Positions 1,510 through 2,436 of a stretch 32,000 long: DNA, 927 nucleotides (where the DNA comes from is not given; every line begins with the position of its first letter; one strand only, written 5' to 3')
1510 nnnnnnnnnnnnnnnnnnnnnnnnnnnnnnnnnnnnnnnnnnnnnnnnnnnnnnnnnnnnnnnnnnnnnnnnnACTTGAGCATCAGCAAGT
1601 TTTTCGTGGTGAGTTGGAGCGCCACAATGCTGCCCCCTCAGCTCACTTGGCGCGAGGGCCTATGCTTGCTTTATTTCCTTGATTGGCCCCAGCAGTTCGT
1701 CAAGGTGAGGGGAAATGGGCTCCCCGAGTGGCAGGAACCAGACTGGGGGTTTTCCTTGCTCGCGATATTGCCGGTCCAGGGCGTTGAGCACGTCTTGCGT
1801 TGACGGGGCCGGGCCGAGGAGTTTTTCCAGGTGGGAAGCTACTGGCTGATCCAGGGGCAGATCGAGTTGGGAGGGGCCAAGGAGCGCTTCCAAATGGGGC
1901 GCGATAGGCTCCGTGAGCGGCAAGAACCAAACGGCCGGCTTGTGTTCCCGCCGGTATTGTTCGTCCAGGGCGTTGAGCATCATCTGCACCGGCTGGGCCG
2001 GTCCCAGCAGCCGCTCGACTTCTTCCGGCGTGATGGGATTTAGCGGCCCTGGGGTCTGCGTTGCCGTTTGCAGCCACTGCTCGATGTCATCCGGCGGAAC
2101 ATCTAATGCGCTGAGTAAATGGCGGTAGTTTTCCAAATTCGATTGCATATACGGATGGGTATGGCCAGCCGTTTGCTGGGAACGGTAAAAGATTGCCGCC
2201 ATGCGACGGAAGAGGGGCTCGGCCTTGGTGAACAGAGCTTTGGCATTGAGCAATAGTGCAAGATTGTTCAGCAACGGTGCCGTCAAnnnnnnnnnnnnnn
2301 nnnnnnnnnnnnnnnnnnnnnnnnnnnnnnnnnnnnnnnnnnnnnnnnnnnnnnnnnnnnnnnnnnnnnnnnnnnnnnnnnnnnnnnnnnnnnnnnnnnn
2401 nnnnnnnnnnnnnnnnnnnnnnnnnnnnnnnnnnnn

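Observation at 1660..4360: GC-rich cassette: SLOG-like TM protein plus DUF4062/P-loop STAND/TPR gene, a candidate nucleotide-sensing conflict module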

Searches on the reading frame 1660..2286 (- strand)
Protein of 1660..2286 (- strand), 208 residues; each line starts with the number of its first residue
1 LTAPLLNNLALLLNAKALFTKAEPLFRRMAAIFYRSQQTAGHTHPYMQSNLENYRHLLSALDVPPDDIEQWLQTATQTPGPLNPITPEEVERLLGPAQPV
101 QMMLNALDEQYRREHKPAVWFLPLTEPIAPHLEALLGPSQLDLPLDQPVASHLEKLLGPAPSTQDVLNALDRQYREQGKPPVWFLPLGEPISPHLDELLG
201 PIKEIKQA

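Call 3: search_protein_families(library=pfam, proteins=[window:1660-2286:-], max_evalue=1)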
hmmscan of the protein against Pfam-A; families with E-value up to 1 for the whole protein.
window:1660-2286:- (208 aa): 4 families
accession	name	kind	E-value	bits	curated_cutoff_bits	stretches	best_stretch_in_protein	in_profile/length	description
PF09474.15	Type_III_YscX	-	0.00023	21.9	25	0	144-171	29-56/119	Type III secretion system YscX (type_III_YscX)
PF18521.6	TAD2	-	0.039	14.4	31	1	63-72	11-20/25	Transactivation domain 2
PF02295.23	z-alpha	-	0.044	14.3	21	1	170-185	48-63/67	Adenosine deaminase z-alpha domain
PF13374.12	TPR_10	-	0.25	11.9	27.5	1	6-32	5-31/42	Tetratricopeptide repeat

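Call 4: search_protein_families(library=padloc, proteins=[window:1660-2286:-], max_evalue=1)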
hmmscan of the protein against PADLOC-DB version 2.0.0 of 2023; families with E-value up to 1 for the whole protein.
window:1660-2286:- (208 aa): 1 family
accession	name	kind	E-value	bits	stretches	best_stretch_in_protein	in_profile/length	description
PDLC04309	PDC-M02B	-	0.023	11.8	1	49-105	93-145/310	-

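Call 5: search_protein_families(library=ncbifam, proteins=[window:1660-2286:-], max_evalue=1)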
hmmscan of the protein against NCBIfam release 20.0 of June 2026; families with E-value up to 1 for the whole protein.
window:1660-2286:- (208 aa): 1 family
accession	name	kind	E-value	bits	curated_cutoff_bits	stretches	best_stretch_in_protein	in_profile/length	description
TIGR02502.2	type_III_YscX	equivalog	0.033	14.5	30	0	144-170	30-56/122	type III secretion apparatus assembly protein SctX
